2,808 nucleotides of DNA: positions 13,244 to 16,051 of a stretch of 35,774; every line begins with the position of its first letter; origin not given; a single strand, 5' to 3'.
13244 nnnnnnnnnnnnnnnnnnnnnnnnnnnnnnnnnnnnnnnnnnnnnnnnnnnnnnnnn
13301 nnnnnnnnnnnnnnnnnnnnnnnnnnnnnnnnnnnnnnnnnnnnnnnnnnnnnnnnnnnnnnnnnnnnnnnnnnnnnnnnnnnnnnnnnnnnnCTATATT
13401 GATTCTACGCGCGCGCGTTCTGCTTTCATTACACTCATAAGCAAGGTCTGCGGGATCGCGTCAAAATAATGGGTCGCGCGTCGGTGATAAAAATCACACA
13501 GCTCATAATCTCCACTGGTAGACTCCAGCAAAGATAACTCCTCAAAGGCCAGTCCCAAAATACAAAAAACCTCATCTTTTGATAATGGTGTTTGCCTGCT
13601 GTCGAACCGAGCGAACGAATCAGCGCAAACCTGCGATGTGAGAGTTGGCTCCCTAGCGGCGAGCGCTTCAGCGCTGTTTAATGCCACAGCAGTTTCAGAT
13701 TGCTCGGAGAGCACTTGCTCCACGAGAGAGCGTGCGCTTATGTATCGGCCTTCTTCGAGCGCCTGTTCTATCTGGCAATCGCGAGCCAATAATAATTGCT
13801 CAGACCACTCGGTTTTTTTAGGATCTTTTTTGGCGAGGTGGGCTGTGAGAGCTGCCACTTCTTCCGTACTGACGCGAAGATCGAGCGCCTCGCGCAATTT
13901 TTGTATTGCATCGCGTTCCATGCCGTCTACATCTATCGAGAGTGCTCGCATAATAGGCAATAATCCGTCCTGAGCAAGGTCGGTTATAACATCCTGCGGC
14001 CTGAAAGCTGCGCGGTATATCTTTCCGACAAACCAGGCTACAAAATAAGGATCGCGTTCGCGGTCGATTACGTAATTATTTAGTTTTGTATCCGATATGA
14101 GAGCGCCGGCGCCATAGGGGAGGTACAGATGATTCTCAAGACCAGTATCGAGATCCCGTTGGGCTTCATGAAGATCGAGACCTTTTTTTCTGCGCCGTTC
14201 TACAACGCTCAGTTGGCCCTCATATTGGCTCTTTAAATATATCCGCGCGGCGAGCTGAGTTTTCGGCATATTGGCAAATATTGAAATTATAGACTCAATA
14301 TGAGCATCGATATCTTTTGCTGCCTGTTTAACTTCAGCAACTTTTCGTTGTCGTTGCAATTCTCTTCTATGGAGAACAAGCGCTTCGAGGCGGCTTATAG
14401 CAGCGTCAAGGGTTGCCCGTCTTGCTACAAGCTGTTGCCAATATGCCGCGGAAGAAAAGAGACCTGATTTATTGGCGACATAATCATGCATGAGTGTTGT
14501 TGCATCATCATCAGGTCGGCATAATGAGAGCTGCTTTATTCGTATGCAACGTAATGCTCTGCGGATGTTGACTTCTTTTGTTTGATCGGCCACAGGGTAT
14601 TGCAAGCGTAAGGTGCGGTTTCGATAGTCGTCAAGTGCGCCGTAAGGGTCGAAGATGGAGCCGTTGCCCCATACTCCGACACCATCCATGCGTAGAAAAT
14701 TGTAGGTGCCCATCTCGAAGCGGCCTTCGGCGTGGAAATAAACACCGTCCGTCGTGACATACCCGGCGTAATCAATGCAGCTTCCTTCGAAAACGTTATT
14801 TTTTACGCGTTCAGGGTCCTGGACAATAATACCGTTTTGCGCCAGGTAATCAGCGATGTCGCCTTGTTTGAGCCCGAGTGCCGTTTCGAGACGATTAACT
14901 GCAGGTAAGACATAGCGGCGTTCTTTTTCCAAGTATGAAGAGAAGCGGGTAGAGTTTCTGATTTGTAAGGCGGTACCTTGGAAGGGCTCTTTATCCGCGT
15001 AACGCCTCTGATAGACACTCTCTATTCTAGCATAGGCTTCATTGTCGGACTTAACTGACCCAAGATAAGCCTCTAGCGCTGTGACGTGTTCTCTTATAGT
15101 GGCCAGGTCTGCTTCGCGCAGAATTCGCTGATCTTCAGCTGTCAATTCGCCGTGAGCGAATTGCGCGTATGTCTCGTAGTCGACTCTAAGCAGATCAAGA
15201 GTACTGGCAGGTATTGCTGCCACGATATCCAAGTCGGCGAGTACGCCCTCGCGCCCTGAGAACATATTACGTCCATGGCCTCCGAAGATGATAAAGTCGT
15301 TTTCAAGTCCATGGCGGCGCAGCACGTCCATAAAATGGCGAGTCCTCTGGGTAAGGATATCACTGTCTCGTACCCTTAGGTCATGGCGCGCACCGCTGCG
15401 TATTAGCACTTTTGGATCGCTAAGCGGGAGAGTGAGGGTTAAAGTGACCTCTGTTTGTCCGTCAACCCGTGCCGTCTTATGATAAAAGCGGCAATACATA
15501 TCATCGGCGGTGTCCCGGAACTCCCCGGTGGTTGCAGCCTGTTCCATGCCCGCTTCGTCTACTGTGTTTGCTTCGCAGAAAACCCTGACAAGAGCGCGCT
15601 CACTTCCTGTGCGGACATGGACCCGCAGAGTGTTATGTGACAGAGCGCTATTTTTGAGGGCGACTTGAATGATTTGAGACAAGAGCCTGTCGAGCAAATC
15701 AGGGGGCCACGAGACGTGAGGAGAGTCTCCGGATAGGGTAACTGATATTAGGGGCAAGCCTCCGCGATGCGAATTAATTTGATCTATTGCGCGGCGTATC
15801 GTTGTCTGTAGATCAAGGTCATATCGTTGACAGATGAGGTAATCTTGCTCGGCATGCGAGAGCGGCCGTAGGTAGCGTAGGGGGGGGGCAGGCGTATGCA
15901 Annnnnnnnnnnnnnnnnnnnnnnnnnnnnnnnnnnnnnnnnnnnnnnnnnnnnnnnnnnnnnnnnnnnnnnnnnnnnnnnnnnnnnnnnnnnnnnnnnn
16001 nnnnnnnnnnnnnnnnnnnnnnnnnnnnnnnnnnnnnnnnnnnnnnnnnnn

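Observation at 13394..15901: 835-aa orphan protein fusing a kinase-type ATPase-like domain to CCA-adding/poly(A)-polymerase-type nucleotidyltransferase motifs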

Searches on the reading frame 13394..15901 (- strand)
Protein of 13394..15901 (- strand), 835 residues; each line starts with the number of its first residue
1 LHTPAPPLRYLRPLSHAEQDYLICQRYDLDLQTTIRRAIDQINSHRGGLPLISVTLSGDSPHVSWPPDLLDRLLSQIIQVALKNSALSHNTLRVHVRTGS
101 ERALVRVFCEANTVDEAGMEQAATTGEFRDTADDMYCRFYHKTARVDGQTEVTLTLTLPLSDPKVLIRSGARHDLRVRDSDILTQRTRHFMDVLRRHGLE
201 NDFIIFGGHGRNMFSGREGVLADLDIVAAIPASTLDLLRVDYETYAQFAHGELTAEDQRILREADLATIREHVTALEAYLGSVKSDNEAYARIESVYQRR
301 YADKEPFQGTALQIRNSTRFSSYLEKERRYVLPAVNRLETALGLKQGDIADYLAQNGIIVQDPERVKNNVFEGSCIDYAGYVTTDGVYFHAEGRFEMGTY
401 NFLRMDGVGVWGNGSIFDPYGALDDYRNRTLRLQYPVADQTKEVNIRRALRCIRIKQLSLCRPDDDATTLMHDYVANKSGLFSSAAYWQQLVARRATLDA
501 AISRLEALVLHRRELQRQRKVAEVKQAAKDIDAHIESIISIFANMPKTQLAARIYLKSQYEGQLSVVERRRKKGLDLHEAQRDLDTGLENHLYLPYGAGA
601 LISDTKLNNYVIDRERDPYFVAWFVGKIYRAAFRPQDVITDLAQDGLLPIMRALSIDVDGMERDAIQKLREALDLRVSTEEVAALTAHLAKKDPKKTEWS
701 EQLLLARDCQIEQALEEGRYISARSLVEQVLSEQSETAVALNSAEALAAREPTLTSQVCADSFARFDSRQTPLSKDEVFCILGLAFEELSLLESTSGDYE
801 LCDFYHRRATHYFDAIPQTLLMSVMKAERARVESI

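Call 3: search_protein_families(library=pfam, proteins=[window:13394-15901:-], max_evalue=1)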
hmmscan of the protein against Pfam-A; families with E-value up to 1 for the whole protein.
window:13394-15901:- (835 aa): 0 families

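Call 4: search_protein_families(library=padloc, proteins=[window:13394-15901:-], max_evalue=1)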
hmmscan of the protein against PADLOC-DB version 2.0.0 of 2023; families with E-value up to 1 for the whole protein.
window:13394-15901:- (835 aa): 0 families

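Call 5: search_protein_families(library=ncbifam, proteins=[window:13394-15901:-], max_evalue=1)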
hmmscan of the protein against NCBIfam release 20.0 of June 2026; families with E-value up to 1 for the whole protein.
window:13394-15901:- (835 aa): 0 families

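Call 7: find_homologous_proteins(query=window:13394-15901:-, max_evalue=0.001)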
Query window:13394-15901:- (835 aa): 1 proteins with E <= 0.001 among 8000 candidates.
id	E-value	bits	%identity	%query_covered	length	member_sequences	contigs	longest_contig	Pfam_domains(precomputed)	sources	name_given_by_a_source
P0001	0.0e+0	1598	100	86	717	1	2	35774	-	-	-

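Call 8: search_solved_structures(query=window:13394-15901:-, max_evalue=10, show_alignments=2)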
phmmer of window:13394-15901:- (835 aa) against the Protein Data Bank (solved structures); distinct sequences matched with E-value up to 10: 1.
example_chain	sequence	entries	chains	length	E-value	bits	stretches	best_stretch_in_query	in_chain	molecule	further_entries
4e11_A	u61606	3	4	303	1.2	10.4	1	178-211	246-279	kynurenine formamidase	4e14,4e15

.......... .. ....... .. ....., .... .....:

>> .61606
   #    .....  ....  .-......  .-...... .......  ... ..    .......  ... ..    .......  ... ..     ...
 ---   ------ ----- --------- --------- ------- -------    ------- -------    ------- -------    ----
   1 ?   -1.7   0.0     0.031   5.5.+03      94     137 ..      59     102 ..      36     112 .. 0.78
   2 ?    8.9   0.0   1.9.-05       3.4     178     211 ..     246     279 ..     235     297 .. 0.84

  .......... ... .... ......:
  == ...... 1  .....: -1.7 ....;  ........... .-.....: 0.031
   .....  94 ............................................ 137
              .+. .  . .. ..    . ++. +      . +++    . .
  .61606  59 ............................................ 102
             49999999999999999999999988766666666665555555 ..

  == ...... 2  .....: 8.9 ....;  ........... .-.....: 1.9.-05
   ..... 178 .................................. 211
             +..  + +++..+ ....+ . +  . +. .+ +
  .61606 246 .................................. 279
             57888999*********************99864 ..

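Call 16: search_protein_families(library=phrogs, proteins=[window:13394-15901:-], max_evalue=1)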
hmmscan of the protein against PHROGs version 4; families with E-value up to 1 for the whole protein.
window:13394-15901:- (835 aa): 1 family
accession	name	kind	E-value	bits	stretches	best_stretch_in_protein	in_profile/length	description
phrog_36661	-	unknown function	0.068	14.4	1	514-556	7-49/78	-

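Call 22: find_encoding_contigs(protein=P0001, flank=10000, max_places=10)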
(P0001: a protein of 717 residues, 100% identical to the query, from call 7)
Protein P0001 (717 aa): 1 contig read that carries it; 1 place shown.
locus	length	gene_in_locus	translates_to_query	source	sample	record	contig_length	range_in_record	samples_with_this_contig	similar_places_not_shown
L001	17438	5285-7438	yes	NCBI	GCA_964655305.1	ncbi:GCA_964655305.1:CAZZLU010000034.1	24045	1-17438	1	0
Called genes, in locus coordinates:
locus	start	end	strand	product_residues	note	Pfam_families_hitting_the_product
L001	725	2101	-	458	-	PF00285:Citrate_synt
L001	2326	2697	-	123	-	PF01243:PNPOx_N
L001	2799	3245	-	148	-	-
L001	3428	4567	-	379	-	PF13173:AAA_14, PF13635:DUF4143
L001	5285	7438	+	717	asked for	-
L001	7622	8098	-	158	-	-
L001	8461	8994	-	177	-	-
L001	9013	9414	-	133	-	PF02805:Ada_Zn_binding (weak)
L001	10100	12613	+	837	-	PF05170:AsmA (weak), PF05359:DUF748, PF13116:YhdP (faint), PF05170:AsmA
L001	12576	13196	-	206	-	PF01725:Ham1p_like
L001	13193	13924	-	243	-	PF01138:RNase_PH, PF03725:RNase_PH_C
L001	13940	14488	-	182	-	PF05683:Fumerase_C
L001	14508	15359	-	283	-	PF05681:Fumerase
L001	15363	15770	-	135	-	PF14489:QueF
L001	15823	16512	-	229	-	PF13353:Fer4_12 (weak), PF04055:Radical_SAM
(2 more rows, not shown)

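Call 26: search_protein_representatives(protein=window:13394-15901:-)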
Query: 835 residues. Proteins with E-value up to 0.001 (for the whole library): 2; up to 1e-10: 2; up to 1e-30: 1. The best 2 are listed.
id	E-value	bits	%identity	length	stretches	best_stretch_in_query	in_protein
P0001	0.0e+00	1597.5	100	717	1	119-835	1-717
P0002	1.6e-26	109.3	30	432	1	481-748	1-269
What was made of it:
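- Near-orphan status: only itself and P0002 among 1.84e9 representatives (call 26). The exhaustive search found no NTase at E <= 1e-3 (call 26).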

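Call 29: find_encoding_contigs(protein=P0002, flank=10000, max_places=10)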
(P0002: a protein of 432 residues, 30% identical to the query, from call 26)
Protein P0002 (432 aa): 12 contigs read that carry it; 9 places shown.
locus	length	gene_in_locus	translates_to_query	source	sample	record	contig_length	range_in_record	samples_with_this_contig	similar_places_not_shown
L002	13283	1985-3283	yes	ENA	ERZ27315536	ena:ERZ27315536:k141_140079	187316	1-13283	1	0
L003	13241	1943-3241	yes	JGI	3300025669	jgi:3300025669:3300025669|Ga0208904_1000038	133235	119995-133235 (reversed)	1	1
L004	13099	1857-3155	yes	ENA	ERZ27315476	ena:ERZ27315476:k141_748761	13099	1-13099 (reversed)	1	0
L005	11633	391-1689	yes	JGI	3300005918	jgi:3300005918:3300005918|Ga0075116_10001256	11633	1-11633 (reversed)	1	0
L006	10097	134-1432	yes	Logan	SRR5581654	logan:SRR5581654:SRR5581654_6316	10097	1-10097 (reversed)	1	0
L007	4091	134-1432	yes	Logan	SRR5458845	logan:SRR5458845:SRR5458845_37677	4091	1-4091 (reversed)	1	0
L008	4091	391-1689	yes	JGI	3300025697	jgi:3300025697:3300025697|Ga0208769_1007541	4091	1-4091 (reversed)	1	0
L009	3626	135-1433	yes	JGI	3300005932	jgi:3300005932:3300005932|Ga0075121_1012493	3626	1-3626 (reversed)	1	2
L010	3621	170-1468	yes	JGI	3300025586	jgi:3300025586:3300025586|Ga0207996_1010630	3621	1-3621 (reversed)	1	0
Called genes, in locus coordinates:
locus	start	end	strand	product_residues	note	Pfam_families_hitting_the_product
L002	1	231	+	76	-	?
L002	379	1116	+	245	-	PF08843:AbiEii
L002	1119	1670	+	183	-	PF01381:HTH_3, PF12844:HTH_19, PF13560:HTH_31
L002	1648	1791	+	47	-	-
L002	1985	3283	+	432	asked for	-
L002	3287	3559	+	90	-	-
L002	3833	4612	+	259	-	PF12710:HAD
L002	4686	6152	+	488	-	PF07690:MFS_1, PF13347:MFS_2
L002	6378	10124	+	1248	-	PF00365:PFK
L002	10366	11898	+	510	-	PF28550:DUF8436 (weak), PF00890:FAD_binding_2 (weak), PF01134:GIDA (faint), PF01266:DAO (faint), PF01494:FAD_binding_3 (weak), PF03486:HI0933_like, PF07992:Pyr_redox_2 (weak), PF21688:FAD-depend_C, +2 more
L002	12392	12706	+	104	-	PF07883:Cupin_2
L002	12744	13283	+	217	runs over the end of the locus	-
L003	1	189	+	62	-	?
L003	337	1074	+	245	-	PF08843:AbiEii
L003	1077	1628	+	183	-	PF01381:HTH_3, PF12844:HTH_19, PF13560:HTH_31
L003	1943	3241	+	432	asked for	-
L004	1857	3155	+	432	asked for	-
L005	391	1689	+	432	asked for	-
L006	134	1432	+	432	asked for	-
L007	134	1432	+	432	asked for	-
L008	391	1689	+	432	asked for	-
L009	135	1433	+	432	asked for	-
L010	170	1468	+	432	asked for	-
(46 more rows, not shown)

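Call 48: predict_structure(protein=window:13394-15901:-)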
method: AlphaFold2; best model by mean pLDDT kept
length: 835 residues; sequences in the alignment: 1
mean_pLDDT: 35.8   pTM: 0.22
mean pLDDT of the five models: 35.8, 33.0, 32.8, 30.0, 26.8
residues with pLDDT >= 90: 0; 70-90: 0; 50-70: 58; < 50: 777
segments of 3 or more residues with pLDDT < 50: 1-73, 75-770
pLDDT, mean of each block of 10 residues (from residue 1): 27 29 33 46 42 35 37 47 39 35 31 37 35 32 27 29 29 25 34 37 31 26 29 31 32 37 35 34 35 34 28 25 31 34 39 34 33 26 29 25 24 24 26 30 31 24 30 36 36 36 36 39 39 39 37 39 44 44 40 33 30 32 36 34 37 36 36 33 38 42 35 34 32 29 31 40 47 62 64 52 58 65 58 47
secondary structure, 60 per line:
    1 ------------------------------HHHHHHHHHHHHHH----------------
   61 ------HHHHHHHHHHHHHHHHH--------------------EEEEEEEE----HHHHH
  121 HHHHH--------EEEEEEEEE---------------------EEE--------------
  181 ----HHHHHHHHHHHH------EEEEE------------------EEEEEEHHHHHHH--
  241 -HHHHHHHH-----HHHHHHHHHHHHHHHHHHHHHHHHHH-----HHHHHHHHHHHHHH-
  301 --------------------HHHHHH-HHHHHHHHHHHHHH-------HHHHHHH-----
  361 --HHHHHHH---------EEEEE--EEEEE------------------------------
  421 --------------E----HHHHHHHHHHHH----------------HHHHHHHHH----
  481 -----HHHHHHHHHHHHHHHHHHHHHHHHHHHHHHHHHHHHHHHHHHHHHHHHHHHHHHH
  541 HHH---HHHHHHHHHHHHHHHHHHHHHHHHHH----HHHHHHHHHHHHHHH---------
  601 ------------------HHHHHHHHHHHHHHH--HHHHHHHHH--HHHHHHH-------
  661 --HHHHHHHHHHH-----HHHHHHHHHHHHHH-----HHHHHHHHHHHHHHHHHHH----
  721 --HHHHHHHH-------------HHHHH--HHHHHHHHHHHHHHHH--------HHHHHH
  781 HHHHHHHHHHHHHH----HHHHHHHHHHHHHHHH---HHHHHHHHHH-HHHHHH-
elements in order (helices of 4 or more, strands of 3 or more residues): H31-44 H67-83 E104-111 H116-125 E134-142 E164-166 H185-196 E203-207 E226-231 H232-238 H242-249 H255-280 H286-299 H321-326 H328-341 H349-355 H363-369 E379-383 E386-390 H440-451 H468-476 H486-543 H547-572 H577-591 H619-633 H636-644 H647-653 H663-673 H679-692 H698-716 H723-730 H744-748 H751-766 H775-794 H799-814 H818-827 H829-834
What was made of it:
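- Checked: 'All-helical aa 470-835' rests only on low-confidence AlphaFold secondary structure (call 48).
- The low-confidence secondary structure (helix, strands, helix, strands) is compatible with a lid-less GHKL fold (call 48).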

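Call 58: search_protein_families(library=pfam, proteins=[P0002, L002:3287-3559:+, L002:1116-1670:+, L002:379-1116:+, L002:1-231:+], max_evalue=1)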
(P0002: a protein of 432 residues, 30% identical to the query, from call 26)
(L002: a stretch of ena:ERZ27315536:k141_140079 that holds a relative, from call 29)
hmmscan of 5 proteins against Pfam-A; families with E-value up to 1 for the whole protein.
P0002 (432 aa): 2 families
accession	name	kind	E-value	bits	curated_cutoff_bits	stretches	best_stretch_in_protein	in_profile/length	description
PF20263.4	LYRM2-like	-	0.037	15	26.8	0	241-300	2-61/85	LYR motif-containing protein 2-like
PF06364.17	DUF1068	-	0.47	10.8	25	0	262-294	113-145/165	Protein of unknown function (DUF1068)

L002:3287-3559:+ (90 aa): 0 families

L002:1116-1670:+ (184 aa): 8 families
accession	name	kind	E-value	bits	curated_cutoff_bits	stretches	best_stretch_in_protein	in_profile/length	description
PF01381.28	HTH_3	-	1.1e-15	57.9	23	1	116-168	1-53/55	Helix-turn-helix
PF12844.13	HTH_19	-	3.8e-10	40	30.2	1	116-168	4-56/64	Helix-turn-helix domain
PF13560.12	HTH_31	-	4e-08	33.9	27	1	116-166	6-57/64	Helix-turn-helix domain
PF13413.12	HTH_25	-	0.00015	22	24.6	1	115-148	1-34/62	Helix-turn-helix domain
PF13443.12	HTH_26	-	0.0004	21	22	1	116-166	2-53/63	Cro/C1-type HTH DNA-binding domain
PF13744.12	HTH_37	-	0.0011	19.2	27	1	115-169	22-77/80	Helix-turn-helix domain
PF04545.22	Sigma70_r4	-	0.011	15.7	24.1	1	119-146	15-42/50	Sigma-70, region 4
PF19251.4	DUF5899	-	0.035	14.5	25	1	80-148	44-116/137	Minor capsid protein P2, DUF5899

L002:379-1116:+ (245 aa): 2 families
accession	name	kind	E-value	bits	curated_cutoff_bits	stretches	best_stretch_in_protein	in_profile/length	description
PF08843.17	AbiEii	-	3.8e-13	50.4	22.5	1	26-194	13-189/238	Nucleotidyl transferase AbiEii toxin, Type IV TA system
PF03161.18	LAGLIDADG_2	-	0.13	12.6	25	1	45-83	118-154/168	LAGLIDADG DNA endonuclease family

L002:1-231:+ (76 aa): 4 families
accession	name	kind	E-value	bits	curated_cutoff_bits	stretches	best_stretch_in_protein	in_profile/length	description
PF25566.1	RIMB1_N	-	7.9e-05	22.9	28.5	1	15-66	2-52/129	RIMB1-like, N-terminal domain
PF21438.3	Sap1_N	-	0.006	17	27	1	18-68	15-65/102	Switch activating protein 1, N-terminal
PF16188.10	Peptidase_M24_C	-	0.066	13.6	28.9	1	14-50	26-62/63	C-terminal region of peptidase_M24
PF22353.1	PF1197-like_C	-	0.07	13.3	27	1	34-57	15-38/50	NAD(P)H:rubredoxin oxidoreductase, C-terminal domain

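Call 60: find_related_loci(query=window:13394-15901:-, collection=genome_contigs, flank=10000)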
Query window:13394-15901:- (835 aa) in genome_contigs; peptide patterns used: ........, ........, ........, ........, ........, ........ (x = any residue, [..] = any of these).
14 stretches matched a pattern, but none encodes a relative of the query by tblastn (E <= 1e-3).

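Call 85: search_protein_families(library=padloc, proteins=[P0002, L002:3287-3559:+, L002:1116-1670:+, L002:379-1116:+], max_evalue=1)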
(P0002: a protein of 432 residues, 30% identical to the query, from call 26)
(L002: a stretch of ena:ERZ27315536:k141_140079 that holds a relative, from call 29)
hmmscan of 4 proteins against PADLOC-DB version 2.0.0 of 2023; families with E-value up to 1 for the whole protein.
P0002 (432 aa): 1 family
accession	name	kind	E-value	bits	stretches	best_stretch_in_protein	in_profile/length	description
PDLC02320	AbiEii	-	0.0076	14.2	1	157-233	54-124/147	AbiEii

L002:3287-3559:+ (90 aa): 0 families

L002:1116-1670:+ (184 aa): 17 families
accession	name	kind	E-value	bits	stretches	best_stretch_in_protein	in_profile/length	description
PDLC02926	HTH_VI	-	3.8e-11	41.1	1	112-167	2-57/92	-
PDLC03952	RmrA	-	1.3e-07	28.8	1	95-182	7-93/395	-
PDLC03947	RmrA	-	5.6e-07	26.7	1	112-176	12-76/383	-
PDLC03954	RmrA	-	1e-06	26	1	115-177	14-76/380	-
PDLC04142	capH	-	2.6e-06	26.4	1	116-167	11-60/103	capH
PDLC03665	Control_protein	-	2.8e-05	22.3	1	112-167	9-65/77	control protein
PDLC03944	RmrA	-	3.2e-05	21.2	1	115-173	10-68/384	-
PDLC03949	RmrA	-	3.2e-05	21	1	116-167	7-58/363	-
PDLC03953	RmrA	-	5.1e-05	20.7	1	116-166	10-60/373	-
PDLC04759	PDC-M64B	-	0.00012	20.1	1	99-178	14-93/135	-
PDLC04775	PDC-M69A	-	0.00041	18.8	1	114-164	10-60/113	-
PDLC04757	PDC-M64B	-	0.00042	18.3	1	108-172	26-90/128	-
PDLC03668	Control_protein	-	0.00094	17.7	1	111-167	8-62/79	control protein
PDLC04760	PDC-M64C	-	0.00096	17.5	1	108-171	23-86/93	-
PDLC03946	RmrA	-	0.0021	14.9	1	116-174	7-65/357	-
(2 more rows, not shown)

L002:379-1116:+ (245 aa): 13 families
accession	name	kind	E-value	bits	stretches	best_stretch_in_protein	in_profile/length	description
PDLC02307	AbiEii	-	6.7e-09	33.8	1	12-178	10-150/219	AbiEii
PDLC02313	AbiEii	-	1.6e-06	25.9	1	13-86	27-102/254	AbiEii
PDLC02298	AbiEii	-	2.4e-06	25.1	1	26-152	26-150/220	AbiEii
PDLC02323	AbiEii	-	2.8e-06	25.1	1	28-99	40-109/248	AbiEii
PDLC02304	AbiEii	-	4e-06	24.9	1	29-174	44-189/260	AbiEii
PDLC02328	AbiEii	-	5.4e-06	24.5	1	26-176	13-145/203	AbiEii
PDLC02296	AbiEii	-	6.6e-06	23.5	1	23-78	41-97/282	AbiEii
PDLC02330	AbiEii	-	2.5e-05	22.1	1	7-92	6-87/219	AbiEii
PDLC02294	AbiEii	-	0.0026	15.7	1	30-106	47-121/260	AbiEii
PDLC02293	AbiEii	-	0.0027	15.2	1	27-108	41-122/270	AbiEii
PDLC02292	AbiEii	-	0.0052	14.6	1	17-84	37-103/283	AbiEii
PDLC02306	AbiEii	-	0.0081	13.8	1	29-75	42-89/280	AbiEii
PDLC02288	AbiEii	-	0.068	10.1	0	27-66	52-93/294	AbiEii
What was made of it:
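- Closest known: AbiEii / MenT. Same: P0002 also has a faint AbiEii PADLOC hit (E 0.0076, call 85).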
